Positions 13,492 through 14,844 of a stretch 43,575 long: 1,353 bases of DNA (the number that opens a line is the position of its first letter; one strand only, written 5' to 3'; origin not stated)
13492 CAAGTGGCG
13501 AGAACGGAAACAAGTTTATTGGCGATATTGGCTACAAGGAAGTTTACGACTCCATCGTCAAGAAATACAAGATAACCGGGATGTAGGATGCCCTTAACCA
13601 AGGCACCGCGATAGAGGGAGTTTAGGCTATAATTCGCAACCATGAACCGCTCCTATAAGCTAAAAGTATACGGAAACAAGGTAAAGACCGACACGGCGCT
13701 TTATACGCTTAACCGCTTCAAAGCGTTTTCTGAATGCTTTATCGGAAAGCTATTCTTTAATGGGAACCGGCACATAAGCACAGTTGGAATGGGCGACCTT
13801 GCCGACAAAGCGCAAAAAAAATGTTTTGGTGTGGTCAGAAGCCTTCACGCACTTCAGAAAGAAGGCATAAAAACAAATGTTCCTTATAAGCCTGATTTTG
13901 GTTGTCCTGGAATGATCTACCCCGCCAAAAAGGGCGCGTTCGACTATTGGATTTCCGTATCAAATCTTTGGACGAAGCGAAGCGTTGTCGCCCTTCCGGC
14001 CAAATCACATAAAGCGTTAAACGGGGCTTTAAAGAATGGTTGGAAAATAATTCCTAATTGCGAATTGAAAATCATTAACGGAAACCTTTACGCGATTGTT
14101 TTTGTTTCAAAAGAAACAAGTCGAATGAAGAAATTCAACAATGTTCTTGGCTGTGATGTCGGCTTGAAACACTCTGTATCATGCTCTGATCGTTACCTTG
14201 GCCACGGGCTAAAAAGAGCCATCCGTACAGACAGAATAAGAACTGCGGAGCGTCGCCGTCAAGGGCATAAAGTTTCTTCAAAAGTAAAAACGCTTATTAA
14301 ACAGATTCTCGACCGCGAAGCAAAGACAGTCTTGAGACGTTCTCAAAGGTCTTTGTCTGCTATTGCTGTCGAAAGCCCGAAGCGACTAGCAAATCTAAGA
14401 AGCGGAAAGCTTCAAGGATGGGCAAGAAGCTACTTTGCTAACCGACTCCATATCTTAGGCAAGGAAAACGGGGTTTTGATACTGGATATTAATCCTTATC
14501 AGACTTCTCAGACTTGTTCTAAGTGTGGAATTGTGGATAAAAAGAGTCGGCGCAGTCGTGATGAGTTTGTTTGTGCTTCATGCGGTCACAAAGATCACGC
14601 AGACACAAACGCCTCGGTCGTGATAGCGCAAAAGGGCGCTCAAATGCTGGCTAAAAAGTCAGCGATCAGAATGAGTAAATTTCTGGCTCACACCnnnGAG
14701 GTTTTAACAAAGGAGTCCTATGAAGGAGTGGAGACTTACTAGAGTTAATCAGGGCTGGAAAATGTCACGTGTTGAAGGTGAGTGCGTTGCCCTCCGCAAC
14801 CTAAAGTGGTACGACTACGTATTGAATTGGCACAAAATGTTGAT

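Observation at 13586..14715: Compact, apparently catalytically intact TnpB/Cas12-like RuvC nuclease sits as a lone cassette in the phage middle arm, with no TnpA, IS ends or guide RNA that I could find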

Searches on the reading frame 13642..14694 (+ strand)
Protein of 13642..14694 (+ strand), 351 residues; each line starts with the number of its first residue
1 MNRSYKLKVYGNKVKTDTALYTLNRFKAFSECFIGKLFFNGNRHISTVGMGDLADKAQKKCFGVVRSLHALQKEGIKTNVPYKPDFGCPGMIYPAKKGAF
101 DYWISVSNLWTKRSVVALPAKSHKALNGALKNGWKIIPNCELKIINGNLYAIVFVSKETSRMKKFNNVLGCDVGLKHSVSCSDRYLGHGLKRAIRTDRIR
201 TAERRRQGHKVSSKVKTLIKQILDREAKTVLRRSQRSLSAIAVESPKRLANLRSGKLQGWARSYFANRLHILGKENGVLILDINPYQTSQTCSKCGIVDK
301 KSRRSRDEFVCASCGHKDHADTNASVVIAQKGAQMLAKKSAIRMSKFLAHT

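Call 3: search_protein_families(library=pfam, proteins=[window:13642-14694:+], max_evalue=1)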
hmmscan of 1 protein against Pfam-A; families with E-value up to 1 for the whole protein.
window:13642-14694:+ (351 aa): 7 families
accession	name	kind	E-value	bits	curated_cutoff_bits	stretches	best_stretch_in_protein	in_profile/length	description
PF07282.18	Cas12f1-like_TNB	-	1.5e-15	57.5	26.3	1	265-328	4-60/60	Cas12f1-like, TNB domain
PF01155.25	HypA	-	0.044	14.3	28.9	1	251-319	30-97/112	Hydrogenase/urease nickel incorporation, metallochaperone, hypA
PF24458.1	DUF7573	-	0.059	13.8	30.2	1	288-314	10-36/39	Domain of unknown function (DUF7573)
PF08271.17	Zn_Ribbon_TF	-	0.082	12.9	29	1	291-317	2-28/43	TFIIB zinc-binding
PF12760.12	Zn_ribbon_IS1595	-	0.27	11.7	25.4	1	290-316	19-45/46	Transposase zinc-ribbon domain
PF06677.18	Auto_anti-p27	-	0.34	11.5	24.1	1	288-315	14-40/40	Sjogren's syndrome/scleroderma autoantigen 1 (Autoantigen p27)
PF13248.11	Zn_ribbon_3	-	0.47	10.5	27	0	310-317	18-25/26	zinc-ribbon domain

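Call 4: search_protein_families(library=ncbifam, proteins=[window:13642-14694:+], max_evalue=1)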
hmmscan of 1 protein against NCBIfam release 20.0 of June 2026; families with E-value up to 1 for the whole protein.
window:13642-14694:+ (351 aa): 12 families
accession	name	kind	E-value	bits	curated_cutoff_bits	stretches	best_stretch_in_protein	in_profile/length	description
NF040570.1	guided_TnpB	subfamily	2.6e-23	82.9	100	1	120-331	145-389/389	RNA-guided endonuclease TnpB family protein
NF049972.1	CRISPR_Cas12f2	exception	2.1e-18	66.4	450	1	196-336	373-523/524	type V CRISPR-associated effector Cas12f2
NF038281.1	IS200_TnpB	exception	7.1e-09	35.2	425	1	146-332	155-359/360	IS200/IS605 family element RNA-guided endonuclease TnpB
NF038280.1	IS607_TnpB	exception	1.1e-05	24.6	350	1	286-337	347-397/431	IS607 family element RNA-guided endonuclease TnpB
NF045604.1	cas_Cas12e_CasX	equivalog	1.1e-05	24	200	2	303-332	856-885/886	type V CRISPR RNA-guided endonuclease Cas12e/CasX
NF033951.2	Cas12d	equivalog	0.00069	18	250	1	306-332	1148-1176/1180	type V CRISPR-associated protein Cas12d/CasY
TIGR02313.1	HpaI-NOT-DapA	exception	0.16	10.7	396.7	1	237-304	203-269/294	2,4-dihydroxyhept-2-ene-1,7-dioic acid aldolase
NF033950.0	Cas12c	equivalog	0.2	9.2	250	1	302-331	1207-1238/1246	type V CRISPR-associated protein Cas12c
TIGR04272.1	cxxc_cxxc_Mbark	domain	0.24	11.1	36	0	75-87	12-24/37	CxxC-x17-CxxC domain-containing protein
NF041911.1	HVO_0649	equivalog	0.3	11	70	0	288-317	21-58/65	HVO_0649 family zinc finger protein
NF011481.0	PRK14890.1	equivalog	0.57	10.2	61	1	288-317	26-59/61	putative Zn-ribbon RNA-binding protein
TIGR04165.1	methano_modCys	hypoth_equivalog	0.65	10.3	60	0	290-316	8-44/50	TIGR04165 family Cys-rich peptide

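Call 5: search_protein_families(library=phrogs, proteins=[window:13642-14694:+], max_evalue=1)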
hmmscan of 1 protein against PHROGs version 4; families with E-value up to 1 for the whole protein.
window:13642-14694:+ (351 aa): 7 families
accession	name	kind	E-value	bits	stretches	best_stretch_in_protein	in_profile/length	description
phrog_506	-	integration and excision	1.7e-27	97.6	1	131-343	147-375/403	transposase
phrog_12300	-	integration and excision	2.6e-18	67.2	1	136-338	29-247/286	transposase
phrog_17087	-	unknown function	3.5e-08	34.7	1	265-339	63-139/141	-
phrog_16792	-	unknown function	0.0067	17.7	1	267-330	96-155/180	-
phrog_26488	-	unknown function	0.13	13.5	1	287-318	19-53/104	-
phrog_4218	-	DNA, RNA and nucleotide metabolism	0.16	12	1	288-322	267-300/333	anaerobic ribonucleoside reductase large subunit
phrog_35632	-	unknown function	0.27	12.8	1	164-218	8-60/102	-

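Call 7: search_dna_similar(query=window:13642-14694:+, collection=phages, mode=protein, max_rows=40)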
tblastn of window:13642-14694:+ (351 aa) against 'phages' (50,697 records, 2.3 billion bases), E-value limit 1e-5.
Records with a match: 199; places in all: 201; records where one place covers at least 80% of the query: 0.
Best place of each record, by identity: <60% 199.
By first word of the organism name: Salinibacter 182; Thermus 3; Salmonella 2; Bacillus 2; Bacteriophage 2; Komagataeibacter 2; Nitratidesulfovibrio 1; Desulfovibrio 1; uncultured 1; Alicyclobacillus 1; and 2 more.
By host as written in the record: Salinibacter ruber M8 182; - 3; Bacillus sp. MGK1 2; Thermus thermophilus HB27 2; Nitratidesulfovibrio vulgaris ATCC7757 (synonym: Desulfovibtio vulgaris) 1; Desulfovibrio vulgaris ATCC 7757 1; Alicyclobacillus acidoterrestris MMB007 1; Thermus thermophilus HB8 1; and 6 more.
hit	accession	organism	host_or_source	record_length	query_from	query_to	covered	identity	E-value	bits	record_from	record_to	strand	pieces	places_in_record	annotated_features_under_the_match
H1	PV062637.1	Nitratidesulfovibrio phage SRB7757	Nitratidesulfovibrio vulgaris ATCC7757 ...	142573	112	333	63%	28.9%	3e-13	77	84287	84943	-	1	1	record has no annotation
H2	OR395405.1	Desulfovibrio phage 7757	Desulfovibrio vulgaris ATCC 7757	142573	112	333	63%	28.9%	3e-13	77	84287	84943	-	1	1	record has no annotation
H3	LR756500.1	uncultured phage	metagenomic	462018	113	333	63%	28.1%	2e-12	74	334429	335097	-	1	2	record has no annotation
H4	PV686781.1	Alicyclobacillus phage MMB025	Alicyclobacillus acidoterrestris MMB007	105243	181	329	42%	27.5%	2e-7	59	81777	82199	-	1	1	transposase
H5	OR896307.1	Salinibacter phage 5_9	Salinibacter ruber M8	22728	213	336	35%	30.5%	3e-10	68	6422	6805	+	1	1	none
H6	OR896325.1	Salinibacter phage 7_4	Salinibacter ruber M8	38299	213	336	35%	30.5%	3e-10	68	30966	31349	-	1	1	7_4_46: hypothetical protein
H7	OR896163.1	Salinibacter phage 10_1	Salinibacter ruber M8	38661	213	336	35%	30.5%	3e-10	68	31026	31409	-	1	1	10_1_46: hypothetical protein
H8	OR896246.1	Salinibacter phage 2_3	Salinibacter ruber M8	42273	213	336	35%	30.5%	3e-10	68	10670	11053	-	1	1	2_3_15: hypothetical protein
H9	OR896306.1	Salinibacter phage 5_7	Salinibacter ruber M8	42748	213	336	35%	30.5%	3e-10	68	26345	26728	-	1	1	5_7_35: hypothetical protein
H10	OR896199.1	Salinibacter phage 1_25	Salinibacter ruber M8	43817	213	336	35%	30.5%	3e-10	68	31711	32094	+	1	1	1_25_49: hypothetical protein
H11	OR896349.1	Salinibacter phage B2_17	Salinibacter ruber M8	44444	213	336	35%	30.5%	3e-10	68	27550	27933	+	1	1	B2_17_45: hypothetical protein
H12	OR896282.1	Salinibacter phage 4_19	Salinibacter ruber M8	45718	213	336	35%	30.5%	3e-10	68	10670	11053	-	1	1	4_19_14: hypothetical protein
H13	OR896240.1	Salinibacter phage 2_14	Salinibacter ruber M8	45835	213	336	35%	30.5%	3e-10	68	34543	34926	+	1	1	2_14_50: hypothetical protein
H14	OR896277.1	Salinibacter phage 4_14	Salinibacter ruber M8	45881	213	336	35%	30.5%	3e-10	68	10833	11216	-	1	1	4_14_13: hypothetical protein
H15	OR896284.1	Salinibacter phage 4_20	Salinibacter ruber M8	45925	213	336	35%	30.5%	3e-10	68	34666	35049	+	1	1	4_20_49: hypothetical protein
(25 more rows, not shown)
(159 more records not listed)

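Call 11: find_homologous_proteins(query=window:13642-14694:+, max_evalue=0.001)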
Query window:13642-14694:+ (351 aa): 96 proteins with E <= 0.001 among 1353 candidates.
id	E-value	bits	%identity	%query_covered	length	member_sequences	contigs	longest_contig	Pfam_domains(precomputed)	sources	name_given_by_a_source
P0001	9.0e-234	793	100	100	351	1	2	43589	PF07282.19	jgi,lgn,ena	-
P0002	1.0e-153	529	70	96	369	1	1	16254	PF07282.19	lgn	-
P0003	3.5e-151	521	68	96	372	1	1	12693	PF07282.19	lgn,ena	-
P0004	9.3e-147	507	68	96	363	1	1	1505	PF07282.19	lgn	-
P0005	5.6e-145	501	67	97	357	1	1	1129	PF07282.19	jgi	jgi:transposase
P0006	1.8e-136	473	62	97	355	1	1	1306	PF07282.19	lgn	-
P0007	1.1e-121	424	58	94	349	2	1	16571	PF07282.19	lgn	-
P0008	3.8e-120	419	57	96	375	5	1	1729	PF07282.19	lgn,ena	-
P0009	1.3e-119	417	56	95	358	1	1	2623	PF07282.19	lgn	-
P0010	5.8e-118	412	61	96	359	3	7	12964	PF07282.19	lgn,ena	-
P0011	1.1e-117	411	57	96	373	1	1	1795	PF07282.19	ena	-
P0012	4.5e-117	409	57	94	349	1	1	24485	PF07282.19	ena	-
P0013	1.2e-116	408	56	94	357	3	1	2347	PF07282.19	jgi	-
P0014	2.3e-115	403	56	95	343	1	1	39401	PF07282.19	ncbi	-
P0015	2.7e-115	403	56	94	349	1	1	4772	PF07282.19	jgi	-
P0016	3.7e-115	403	56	98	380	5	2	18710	PF07282.19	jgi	-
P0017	4.0e-115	403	53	95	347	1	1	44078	PF07282.19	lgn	-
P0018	2.8e-113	396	56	95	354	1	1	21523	PF07282.19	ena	-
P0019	5.4e-112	392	54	94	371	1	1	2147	PF07282.19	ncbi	-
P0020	6.1e-112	392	55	95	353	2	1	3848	PF07282.19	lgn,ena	-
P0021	9.2e-111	388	58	94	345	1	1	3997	PF07282.19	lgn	-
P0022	1.1e-110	388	55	99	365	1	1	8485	PF07282.19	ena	-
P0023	1.4e-110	388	55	96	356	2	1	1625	PF07282.19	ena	-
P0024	1.7e-109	384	54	96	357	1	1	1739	PF07282.19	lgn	-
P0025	4.9e-109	383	55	95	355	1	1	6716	PF07282.19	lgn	-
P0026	7.0e-109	382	53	98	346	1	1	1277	PF07282.19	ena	-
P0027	1.5e-108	381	54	95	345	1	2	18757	PF07282.19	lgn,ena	-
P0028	5.2e-108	379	54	95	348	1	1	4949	PF07282.19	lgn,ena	-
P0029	1.4e-107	378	54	95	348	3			PF07282.19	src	-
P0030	4.7e-107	376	54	97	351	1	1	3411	PF07282.19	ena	-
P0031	1.9e-106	374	53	96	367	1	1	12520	PF07282.19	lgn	-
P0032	6.1e-106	372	53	96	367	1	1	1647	PF07282.19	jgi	jgi:transposase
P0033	1.7e-103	364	52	97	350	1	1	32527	PF07282.19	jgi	-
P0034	4.5e-103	363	54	96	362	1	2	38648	PF07282.19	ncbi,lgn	-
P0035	5.9e-103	363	54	96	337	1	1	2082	PF07282.19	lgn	-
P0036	2.0e-102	361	55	95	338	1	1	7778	PF07282.19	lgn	-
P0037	2.3e-102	361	50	98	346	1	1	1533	PF07282.19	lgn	-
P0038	3.3e-101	357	53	95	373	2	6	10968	PF07282.19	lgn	-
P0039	1.5e-100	355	52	98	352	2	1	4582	PF07282.19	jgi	-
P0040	2.8e-99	350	56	82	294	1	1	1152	PF07282.19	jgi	-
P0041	2.0e-96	341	51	96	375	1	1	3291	PF07282.19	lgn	-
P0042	2.2e-96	341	47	98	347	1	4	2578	PF07282.19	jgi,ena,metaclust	metaclust:\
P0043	3.4e-96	340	53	96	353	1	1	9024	PF07282.19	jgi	-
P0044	5.1e-96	340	51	95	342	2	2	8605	PF07282.19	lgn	-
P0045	9.2e-96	339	53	90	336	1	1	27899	PF07282.19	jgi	jgi:transposase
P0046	2.0e-95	338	50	95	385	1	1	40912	PF07282.19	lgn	-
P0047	2.2e-95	338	50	98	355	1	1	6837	PF07282.19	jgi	jgi:transposase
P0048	4.8e-95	337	51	96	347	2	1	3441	PF07282.19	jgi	-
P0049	2.8e-94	334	48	98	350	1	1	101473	PF07282.19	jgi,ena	-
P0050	4.1e-94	334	52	95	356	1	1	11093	PF07282.19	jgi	-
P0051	5.3e-94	333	50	96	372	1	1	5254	PF07282.19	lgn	-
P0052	2.5e-91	324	50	99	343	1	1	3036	PF07282.19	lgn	-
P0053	5.3e-91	323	48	96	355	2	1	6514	PF07282.19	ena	-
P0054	1.0e-89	319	50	95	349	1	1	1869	PF07282.19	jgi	jgi:transposase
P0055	2.3e-88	315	50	87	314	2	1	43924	PF07282.19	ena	-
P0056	4.8e-88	314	49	96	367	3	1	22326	PF07282.19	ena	-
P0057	5.1e-88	313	48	96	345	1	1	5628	PF07282.19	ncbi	-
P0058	2.2e-87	311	47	96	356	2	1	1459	PF07282.19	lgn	-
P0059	2.5e-85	305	47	96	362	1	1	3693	PF07282.19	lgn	-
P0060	3.5e-85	304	49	97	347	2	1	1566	PF07282.19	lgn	-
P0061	4.1e-85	304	46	96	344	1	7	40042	PF07282.19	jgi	jgi:transposase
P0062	1.3e-83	299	45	97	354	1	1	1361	PF07282.19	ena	-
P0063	1.6e-83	299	45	96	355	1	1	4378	PF07282.19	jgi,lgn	-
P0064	6.4e-83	297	45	96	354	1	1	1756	PF07282.19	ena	-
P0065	5.1e-80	287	47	95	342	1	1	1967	PF07282.19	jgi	jgi:transposase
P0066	7.8e-80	287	43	97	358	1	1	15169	PF07282.19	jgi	-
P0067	2.0e-79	285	44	95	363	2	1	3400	PF07282.19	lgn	-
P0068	8.8e-79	283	42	98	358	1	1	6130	PF07282.19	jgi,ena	-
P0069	1.2e-78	283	45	96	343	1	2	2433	PF07282.19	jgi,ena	jgi:transcription elongation factor Elf1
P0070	1.4e-77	279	44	95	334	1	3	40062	PF07282.19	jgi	jgi:transposase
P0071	5.3e-77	277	45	95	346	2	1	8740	PF07282.19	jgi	-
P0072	4.4e-76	274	44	97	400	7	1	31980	PF07282.19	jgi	-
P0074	3.8e-75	271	43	95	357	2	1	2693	PF07282.19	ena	-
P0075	4.6e-75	271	44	97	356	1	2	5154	PF07282.19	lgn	-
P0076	4.2e-74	268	42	97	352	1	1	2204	PF07282.19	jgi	jgi:transposase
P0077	4.8e-74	268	44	94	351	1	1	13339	PF07282.19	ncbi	-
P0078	9.0e-74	267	43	96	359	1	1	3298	PF07282.19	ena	-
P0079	9.1e-74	267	44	90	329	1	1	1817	PF07282.19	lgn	-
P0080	1.1e-73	266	43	97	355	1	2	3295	PF07282.19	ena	-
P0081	3.8e-73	265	42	96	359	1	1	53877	PF07282.19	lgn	-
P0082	1.2e-72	263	43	99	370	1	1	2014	PF07282.19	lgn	-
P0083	2.9e-72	262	47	86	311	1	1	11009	PF07282.19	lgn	-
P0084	5.6e-71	257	42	97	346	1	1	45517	PF07282.19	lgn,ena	-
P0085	1.6e-70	256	44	98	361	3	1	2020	PF07282.19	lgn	-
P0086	9.6e-70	253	41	95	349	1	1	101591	PF07282.19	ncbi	-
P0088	7.0e-66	241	42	99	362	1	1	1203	PF07282.19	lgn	-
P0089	1.1e-63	234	42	96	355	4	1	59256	PF07282.19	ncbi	-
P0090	1.9e-62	229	40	96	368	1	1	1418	PF07282.19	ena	-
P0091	2.4e-62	229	47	79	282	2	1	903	PF07282.19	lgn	-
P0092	6.6e-61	224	40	85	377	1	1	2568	PF07282.19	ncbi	ncbi:MAG: zinc ribbon domain-containing protein [Bacteriovoracales bacterium]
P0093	5.8e-59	218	47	69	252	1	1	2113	PF07282.19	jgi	jgi:putative transposase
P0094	4.4e-57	212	37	97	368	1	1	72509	PF07282.19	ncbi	-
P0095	1.8e-55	206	40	99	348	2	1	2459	PF07282.19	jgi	jgi:transposase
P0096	5.7e-8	50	39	24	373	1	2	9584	PF01385.26,PF07282.19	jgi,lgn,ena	jgi:putative transposase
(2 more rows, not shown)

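Call 12: find_related_loci(query=window:13642-14694:+, collection=viral_contigs, flank=10000)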
Query window:13642-14694:+ (351 aa) in viral_contigs; peptide patterns used: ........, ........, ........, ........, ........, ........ (x = any residue, [..] = any of these).
29 stretches matched a pattern, but none encodes a relative of the query by tblastn (E <= 1e-3).

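Call 15: find_encoding_contigs(protein=P0017, flank=10000, max_places=3)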
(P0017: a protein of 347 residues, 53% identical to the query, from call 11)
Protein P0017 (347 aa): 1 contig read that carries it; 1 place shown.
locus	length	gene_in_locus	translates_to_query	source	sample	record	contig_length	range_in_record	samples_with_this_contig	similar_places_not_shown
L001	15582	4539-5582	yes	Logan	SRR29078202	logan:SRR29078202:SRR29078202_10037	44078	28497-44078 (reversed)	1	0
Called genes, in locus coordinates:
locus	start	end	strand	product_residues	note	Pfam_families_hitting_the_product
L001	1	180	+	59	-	?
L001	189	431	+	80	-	-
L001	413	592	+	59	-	-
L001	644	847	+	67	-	-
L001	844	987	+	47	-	-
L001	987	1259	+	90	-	-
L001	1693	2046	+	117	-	-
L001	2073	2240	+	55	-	-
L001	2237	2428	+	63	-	-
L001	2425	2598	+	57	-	-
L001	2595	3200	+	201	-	-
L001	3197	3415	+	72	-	-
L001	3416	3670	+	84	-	-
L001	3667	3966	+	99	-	-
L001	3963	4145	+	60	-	-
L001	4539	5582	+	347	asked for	PF07282:Cas12f1-like_TNB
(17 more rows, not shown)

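Call 16: find_encoding_contigs(protein=P0002, flank=10000, max_places=3)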
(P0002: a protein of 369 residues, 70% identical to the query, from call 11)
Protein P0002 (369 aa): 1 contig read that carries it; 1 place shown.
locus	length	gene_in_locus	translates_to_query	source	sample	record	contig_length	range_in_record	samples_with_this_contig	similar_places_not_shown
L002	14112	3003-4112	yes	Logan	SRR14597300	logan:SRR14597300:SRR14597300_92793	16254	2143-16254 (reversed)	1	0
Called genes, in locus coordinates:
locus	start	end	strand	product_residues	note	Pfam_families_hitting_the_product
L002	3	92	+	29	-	?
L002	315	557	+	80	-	PF12961:DUF3850, PF04266:ASCH (weak)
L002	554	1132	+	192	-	-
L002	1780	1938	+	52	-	-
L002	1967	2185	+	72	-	-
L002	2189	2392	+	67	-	-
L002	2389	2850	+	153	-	-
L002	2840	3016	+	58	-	-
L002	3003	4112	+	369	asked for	PF07282:Cas12f1-like_TNB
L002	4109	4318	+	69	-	PF12728:HTH_17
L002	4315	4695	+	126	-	-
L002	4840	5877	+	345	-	PF04055:Radical_SAM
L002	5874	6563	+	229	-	PF04321:RmlD_sub_bind, PF01370:Epimerase (weak)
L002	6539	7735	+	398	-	PF01041:DegT_DnrJ_EryC1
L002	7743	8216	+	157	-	PF13392:HNH_3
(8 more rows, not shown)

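Call 17: find_encoding_contigs(protein=P0001, flank=10000, max_places=3)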
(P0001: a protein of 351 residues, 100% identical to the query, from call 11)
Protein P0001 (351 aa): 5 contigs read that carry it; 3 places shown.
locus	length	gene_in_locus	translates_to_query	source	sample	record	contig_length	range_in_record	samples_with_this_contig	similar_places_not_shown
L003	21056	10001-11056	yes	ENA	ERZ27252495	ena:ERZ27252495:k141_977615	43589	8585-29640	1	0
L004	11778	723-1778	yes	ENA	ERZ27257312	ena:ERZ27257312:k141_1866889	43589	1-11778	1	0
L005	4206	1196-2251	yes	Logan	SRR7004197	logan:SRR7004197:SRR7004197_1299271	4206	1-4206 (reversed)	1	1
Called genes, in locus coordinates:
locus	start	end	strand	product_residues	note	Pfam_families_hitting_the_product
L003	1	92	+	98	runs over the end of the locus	-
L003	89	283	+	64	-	-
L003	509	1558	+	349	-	PF13481:AAA_25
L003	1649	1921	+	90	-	-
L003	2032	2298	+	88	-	-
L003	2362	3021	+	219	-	PF01464:SLT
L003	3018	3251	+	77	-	-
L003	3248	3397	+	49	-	-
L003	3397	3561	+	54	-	-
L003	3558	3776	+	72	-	-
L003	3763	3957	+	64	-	-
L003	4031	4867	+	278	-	PF12705:PDDEXK_1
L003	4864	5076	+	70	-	-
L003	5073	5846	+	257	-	PF13479:AAA_24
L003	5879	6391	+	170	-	-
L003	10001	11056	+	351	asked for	PF07282:Cas12f1-like_TNB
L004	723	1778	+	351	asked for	PF07282:Cas12f1-like_TNB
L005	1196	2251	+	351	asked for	PF07282:Cas12f1-like_TNB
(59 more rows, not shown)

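Call 23: find_related_loci(query=A1, collection=viral_contigs, flank=10000)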
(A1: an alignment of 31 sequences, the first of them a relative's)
Query A1 (351 aa) in viral_contigs; peptide patterns used: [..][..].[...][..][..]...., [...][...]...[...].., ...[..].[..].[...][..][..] (x = any residue, [..] = any of these).
323 stretches matched a pattern; 282 encode a relative of the query (tblastn E <= 1e-3); the best 80 are kept; 78 distinct loci.
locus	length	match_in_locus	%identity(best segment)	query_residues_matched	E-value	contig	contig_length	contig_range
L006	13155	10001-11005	60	1-336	6e-123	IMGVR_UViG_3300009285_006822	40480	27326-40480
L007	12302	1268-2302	56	1-345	2e-121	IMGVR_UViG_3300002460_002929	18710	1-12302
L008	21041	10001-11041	48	1-345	2e-100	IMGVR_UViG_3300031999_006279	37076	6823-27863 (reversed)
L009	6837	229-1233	47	1-337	1e-89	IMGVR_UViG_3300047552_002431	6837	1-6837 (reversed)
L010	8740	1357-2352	45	1-332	4e-81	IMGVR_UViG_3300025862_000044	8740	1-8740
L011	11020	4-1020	44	1-339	4e-81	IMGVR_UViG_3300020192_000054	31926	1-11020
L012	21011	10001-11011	41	1-340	2e-75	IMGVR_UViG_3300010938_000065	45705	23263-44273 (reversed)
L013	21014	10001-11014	42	1-332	8e-75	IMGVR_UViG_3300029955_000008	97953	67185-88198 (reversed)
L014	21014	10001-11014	42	1-332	8e-75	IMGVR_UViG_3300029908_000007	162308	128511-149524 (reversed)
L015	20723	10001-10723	54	100-338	5e-74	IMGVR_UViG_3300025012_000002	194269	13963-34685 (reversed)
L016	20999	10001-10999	40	1-340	3e-70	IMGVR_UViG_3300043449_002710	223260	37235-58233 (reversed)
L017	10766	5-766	49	77-332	2e-69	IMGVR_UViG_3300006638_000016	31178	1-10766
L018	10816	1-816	45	33-304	7e-65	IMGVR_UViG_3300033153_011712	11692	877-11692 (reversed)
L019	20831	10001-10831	43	43-319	3e-63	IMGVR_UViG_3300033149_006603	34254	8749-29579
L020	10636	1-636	51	119-331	1e-57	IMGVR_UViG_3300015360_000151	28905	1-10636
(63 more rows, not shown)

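Call 24: find_related_loci(query=A1, collection=genome_contigs, flank=10000)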
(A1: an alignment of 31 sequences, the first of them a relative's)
Query A1 (351 aa) in genome_contigs; peptide patterns used: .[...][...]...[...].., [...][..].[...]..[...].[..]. (x = any residue, [..] = any of these).
24 stretches matched a pattern; 1 encode a relative of the query (tblastn E <= 1e-3); 1 distinct loci.
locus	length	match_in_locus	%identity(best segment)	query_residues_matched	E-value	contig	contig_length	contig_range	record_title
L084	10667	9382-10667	33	3-315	1e-38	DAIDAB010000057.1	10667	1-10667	MAG TPA_asm: bacterium isolate clean1828 NODE_57_length_10667_cov_4.326346, whole genome shotgun sequence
